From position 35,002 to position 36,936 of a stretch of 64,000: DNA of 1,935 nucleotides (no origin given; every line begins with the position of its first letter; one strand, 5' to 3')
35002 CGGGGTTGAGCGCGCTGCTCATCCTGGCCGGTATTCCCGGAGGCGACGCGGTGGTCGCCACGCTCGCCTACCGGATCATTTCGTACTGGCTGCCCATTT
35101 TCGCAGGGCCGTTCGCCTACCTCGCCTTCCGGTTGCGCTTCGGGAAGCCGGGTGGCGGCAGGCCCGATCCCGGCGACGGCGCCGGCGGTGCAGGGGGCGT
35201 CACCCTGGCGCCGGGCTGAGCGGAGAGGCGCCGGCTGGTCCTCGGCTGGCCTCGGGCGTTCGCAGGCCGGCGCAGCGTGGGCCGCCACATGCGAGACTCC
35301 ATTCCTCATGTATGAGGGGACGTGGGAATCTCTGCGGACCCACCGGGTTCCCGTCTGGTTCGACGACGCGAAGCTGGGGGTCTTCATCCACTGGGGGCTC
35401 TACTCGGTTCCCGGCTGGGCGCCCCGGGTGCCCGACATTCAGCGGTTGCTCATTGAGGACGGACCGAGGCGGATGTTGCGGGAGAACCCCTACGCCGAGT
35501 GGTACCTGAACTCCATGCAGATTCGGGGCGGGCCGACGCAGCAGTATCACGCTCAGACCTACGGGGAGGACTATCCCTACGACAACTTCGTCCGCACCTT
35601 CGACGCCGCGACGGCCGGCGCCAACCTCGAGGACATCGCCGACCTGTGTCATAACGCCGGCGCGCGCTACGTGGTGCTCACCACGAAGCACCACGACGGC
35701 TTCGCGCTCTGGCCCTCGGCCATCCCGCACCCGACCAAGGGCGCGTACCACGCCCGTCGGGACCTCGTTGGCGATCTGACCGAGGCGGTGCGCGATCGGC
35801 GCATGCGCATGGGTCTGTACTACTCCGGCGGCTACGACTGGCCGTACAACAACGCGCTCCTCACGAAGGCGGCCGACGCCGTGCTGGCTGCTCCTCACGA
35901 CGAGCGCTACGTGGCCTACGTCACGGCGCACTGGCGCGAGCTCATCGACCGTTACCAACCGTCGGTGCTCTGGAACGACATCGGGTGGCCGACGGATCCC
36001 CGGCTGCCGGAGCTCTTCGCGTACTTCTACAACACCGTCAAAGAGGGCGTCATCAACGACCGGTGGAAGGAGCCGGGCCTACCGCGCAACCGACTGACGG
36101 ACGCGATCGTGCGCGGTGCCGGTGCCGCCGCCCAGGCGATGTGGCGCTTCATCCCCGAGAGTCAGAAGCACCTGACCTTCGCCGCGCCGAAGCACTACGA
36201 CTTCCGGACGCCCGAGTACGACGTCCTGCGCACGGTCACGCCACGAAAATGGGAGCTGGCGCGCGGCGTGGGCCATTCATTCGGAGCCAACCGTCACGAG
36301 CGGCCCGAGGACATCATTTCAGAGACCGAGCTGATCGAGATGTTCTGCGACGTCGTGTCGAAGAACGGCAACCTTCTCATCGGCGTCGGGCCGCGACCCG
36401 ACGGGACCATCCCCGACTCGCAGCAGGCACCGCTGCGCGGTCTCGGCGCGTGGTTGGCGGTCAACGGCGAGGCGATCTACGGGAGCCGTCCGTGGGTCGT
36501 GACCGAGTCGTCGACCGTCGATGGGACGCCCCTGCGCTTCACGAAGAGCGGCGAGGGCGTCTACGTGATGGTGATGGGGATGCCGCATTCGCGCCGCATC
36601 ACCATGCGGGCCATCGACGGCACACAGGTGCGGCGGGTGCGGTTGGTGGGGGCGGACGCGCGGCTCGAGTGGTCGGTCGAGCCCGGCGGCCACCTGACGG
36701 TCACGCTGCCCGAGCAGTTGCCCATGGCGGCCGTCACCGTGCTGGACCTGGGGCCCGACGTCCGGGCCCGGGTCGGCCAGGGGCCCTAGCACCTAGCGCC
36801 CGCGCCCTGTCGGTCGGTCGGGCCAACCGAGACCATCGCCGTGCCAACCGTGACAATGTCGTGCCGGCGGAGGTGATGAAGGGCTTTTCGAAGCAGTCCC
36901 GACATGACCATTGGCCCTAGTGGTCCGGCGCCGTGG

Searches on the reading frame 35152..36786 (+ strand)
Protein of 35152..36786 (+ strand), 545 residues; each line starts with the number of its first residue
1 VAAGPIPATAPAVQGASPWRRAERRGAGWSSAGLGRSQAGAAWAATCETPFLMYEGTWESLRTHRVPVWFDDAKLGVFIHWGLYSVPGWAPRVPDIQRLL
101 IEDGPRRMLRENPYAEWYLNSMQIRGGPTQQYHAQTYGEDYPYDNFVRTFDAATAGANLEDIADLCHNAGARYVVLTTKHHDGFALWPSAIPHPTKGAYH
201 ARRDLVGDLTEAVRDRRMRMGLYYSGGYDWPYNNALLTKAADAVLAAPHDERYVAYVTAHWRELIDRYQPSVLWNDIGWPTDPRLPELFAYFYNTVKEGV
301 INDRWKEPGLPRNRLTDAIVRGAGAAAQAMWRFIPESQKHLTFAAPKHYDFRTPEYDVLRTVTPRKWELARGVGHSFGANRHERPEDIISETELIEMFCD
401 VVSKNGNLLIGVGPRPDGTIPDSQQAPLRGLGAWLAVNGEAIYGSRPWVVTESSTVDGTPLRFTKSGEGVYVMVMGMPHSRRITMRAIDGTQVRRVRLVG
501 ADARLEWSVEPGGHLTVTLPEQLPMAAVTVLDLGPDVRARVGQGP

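Call 41: search_protein_families(library=pfam, proteins=[window:35152-36786:+], max_evalue=0.0001)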
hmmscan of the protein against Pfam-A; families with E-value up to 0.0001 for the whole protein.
window:35152-36786:+ (545 aa): 2 families
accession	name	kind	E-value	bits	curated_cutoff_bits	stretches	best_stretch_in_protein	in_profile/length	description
PF01120.23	Alpha_L_fucos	-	6.5e-82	276.2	25.2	1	53-440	13-345/345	Alpha-L-fucosidase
PF16757.11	Fucosidase_C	-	1.2e-05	26.2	25.6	0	461-522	9-76/88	Alpha-L-fucosidase C-terminal domain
